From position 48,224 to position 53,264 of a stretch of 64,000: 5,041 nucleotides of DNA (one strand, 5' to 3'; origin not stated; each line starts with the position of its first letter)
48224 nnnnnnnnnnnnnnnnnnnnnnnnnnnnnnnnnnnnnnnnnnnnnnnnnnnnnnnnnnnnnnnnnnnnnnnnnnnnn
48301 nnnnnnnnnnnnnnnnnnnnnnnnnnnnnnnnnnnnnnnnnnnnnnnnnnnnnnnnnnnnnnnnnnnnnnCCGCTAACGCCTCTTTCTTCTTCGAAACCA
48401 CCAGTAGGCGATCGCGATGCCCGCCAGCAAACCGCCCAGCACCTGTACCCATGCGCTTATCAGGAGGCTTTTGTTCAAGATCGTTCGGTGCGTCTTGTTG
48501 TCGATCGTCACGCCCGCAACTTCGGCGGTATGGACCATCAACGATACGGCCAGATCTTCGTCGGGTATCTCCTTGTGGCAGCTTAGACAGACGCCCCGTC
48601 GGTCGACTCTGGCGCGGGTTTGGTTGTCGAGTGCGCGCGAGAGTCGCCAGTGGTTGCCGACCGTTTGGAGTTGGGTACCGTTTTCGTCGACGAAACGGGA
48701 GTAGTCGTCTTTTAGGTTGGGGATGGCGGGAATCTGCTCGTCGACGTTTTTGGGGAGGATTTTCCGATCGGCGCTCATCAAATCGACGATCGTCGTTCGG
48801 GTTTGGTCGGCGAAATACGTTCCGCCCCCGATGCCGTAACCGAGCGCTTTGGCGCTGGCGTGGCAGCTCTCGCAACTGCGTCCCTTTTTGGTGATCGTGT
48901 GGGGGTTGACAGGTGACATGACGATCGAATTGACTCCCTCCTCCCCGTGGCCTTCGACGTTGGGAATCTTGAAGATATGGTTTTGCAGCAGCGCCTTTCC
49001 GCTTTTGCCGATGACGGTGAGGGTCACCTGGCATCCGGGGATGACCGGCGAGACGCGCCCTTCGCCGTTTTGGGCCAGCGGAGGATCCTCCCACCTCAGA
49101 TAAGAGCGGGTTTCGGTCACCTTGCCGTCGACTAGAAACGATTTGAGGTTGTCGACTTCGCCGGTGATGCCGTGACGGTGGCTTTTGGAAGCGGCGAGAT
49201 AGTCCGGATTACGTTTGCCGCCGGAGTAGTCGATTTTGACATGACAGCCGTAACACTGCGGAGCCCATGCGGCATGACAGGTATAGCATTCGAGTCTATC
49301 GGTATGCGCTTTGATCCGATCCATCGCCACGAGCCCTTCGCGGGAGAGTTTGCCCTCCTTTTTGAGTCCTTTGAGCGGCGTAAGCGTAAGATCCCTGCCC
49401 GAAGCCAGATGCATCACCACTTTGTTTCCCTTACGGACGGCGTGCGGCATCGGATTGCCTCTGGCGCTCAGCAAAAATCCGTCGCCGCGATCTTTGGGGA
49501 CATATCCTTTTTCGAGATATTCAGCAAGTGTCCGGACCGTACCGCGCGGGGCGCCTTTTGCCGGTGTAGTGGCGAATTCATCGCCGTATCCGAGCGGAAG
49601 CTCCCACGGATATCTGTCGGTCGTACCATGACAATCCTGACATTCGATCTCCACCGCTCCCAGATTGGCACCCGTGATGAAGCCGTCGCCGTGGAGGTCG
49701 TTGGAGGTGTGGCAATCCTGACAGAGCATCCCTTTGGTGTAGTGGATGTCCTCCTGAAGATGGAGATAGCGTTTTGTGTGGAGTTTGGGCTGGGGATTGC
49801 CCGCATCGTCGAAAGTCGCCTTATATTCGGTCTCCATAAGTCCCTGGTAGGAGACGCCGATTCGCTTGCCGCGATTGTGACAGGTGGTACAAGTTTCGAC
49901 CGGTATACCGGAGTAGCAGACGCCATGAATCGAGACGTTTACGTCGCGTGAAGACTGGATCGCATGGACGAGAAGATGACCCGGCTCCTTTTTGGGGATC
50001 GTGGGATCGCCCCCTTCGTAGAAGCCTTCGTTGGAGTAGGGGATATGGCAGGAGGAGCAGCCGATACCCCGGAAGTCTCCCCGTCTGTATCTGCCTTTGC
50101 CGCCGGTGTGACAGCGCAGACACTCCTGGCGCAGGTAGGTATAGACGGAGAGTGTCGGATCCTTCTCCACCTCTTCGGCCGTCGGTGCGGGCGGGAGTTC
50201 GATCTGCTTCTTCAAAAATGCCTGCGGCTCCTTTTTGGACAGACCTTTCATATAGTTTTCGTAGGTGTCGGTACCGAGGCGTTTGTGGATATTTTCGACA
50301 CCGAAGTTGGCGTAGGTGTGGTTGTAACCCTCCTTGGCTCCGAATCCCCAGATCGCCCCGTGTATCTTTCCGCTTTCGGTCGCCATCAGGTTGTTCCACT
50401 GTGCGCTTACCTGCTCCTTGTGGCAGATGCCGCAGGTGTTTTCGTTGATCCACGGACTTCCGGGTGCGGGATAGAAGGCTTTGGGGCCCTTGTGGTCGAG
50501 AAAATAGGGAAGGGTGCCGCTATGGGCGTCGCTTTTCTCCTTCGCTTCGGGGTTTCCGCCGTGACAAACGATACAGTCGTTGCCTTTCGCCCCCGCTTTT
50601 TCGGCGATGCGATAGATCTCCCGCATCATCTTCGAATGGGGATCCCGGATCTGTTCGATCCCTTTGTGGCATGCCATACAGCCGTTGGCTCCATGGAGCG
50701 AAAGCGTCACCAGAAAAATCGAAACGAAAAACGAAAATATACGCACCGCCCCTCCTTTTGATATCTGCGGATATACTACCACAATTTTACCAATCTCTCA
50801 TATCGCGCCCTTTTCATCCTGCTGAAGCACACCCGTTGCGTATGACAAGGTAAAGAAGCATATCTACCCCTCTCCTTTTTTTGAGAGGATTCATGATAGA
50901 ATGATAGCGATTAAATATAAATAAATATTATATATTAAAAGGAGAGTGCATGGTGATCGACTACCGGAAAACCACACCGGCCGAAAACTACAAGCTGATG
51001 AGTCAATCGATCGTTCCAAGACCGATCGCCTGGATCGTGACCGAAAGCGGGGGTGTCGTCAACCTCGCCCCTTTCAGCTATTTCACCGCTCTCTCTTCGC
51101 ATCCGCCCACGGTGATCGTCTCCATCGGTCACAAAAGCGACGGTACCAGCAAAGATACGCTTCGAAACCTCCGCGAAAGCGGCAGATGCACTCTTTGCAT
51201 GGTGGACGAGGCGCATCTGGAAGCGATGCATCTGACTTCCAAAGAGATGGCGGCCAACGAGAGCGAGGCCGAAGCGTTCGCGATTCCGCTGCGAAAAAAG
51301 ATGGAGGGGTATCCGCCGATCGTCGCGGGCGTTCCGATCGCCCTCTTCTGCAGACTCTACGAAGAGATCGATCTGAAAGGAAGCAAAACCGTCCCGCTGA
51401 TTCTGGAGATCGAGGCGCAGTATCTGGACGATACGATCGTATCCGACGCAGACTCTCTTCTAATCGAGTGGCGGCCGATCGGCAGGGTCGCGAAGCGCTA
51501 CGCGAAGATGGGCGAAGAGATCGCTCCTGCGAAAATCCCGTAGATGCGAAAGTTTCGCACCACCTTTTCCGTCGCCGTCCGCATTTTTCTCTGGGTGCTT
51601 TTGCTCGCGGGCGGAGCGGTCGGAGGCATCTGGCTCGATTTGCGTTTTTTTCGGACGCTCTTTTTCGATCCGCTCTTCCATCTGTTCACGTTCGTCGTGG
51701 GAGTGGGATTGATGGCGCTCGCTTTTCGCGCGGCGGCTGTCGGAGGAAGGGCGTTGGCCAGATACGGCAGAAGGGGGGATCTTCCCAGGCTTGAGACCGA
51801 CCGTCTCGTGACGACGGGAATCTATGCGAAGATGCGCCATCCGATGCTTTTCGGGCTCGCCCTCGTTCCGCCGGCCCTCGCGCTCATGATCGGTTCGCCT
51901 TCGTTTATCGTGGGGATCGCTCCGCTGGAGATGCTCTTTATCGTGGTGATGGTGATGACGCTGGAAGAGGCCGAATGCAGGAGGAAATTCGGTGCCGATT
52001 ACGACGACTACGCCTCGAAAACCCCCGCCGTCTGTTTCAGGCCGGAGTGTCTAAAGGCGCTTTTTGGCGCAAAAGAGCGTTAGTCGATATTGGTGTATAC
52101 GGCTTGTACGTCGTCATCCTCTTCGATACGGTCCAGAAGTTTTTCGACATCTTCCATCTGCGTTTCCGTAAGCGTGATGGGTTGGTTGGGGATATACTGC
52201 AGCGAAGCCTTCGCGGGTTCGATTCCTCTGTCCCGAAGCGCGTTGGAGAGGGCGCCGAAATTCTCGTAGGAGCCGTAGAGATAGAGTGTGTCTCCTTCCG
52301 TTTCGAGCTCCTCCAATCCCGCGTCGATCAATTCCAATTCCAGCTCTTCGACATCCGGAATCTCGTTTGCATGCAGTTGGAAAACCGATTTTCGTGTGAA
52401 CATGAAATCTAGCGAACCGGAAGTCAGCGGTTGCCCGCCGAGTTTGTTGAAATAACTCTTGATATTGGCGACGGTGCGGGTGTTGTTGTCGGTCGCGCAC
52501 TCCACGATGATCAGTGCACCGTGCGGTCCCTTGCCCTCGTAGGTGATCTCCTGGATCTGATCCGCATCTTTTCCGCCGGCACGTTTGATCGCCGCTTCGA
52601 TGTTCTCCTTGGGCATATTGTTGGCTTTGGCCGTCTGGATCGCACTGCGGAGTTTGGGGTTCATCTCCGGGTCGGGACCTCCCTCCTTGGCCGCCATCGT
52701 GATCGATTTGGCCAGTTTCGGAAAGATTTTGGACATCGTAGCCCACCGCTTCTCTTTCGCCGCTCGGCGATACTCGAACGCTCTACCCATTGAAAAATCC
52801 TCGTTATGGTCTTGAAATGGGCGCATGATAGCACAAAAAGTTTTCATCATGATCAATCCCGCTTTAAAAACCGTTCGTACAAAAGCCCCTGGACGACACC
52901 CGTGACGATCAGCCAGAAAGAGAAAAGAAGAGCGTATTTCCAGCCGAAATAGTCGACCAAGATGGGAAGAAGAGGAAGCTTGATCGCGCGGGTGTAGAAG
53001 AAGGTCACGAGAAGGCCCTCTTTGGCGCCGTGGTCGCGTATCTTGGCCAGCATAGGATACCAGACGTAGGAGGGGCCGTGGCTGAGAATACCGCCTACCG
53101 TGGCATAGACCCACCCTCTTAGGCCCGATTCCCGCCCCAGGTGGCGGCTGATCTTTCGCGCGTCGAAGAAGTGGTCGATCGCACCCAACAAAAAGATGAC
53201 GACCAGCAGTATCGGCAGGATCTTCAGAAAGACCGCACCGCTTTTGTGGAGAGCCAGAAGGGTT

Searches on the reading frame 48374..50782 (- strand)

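Call 20: search_protein_families(library=pfam, proteins=[window:48374-50782:-], max_evalue=0.0001)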
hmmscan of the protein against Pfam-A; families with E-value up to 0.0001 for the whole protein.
window:48374-50782:- (802 aa): 4 families
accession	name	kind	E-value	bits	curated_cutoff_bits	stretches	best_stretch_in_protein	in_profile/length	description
PF22113.1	Mtrc-MtrF_II-IV_dom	-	7e-12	45.7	30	1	219-388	7-166/176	Outer membrane cytochrome MtrC/MtrF-like, domains II/IV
PF14537.11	Cytochrom_c3_2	-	8.6e-10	39.4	25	0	347-390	2-38/79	Cytochrome c3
PF14522.11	Cytochrome_C7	-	9.2e-09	35.4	24.8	0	32-122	13-67/67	Cytochrome c7 and related cytochrome c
PF13435.11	Cytochrome_C554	-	2e-07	32.3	20.8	0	297-386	1-84/84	Cytochrome c554 and c-prime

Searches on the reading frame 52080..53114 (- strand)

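Call 20: search_protein_families(library=pfam, proteins=[window:52080-53114:-], max_evalue=0.0001)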
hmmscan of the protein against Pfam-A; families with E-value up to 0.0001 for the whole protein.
window:52080-53114:- (344 aa): 2 families
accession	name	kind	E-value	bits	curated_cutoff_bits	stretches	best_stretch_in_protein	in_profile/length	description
PF01709.26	Transcrip_reg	-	8.5e-49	165.8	27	1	188-343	2-160/160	TACO1/YebC second and third domain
PF20772.2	TACO1_YebC_N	-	8.2e-28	97.1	36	1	112-182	2-73/73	TACO1/YebC protein N-terminal domain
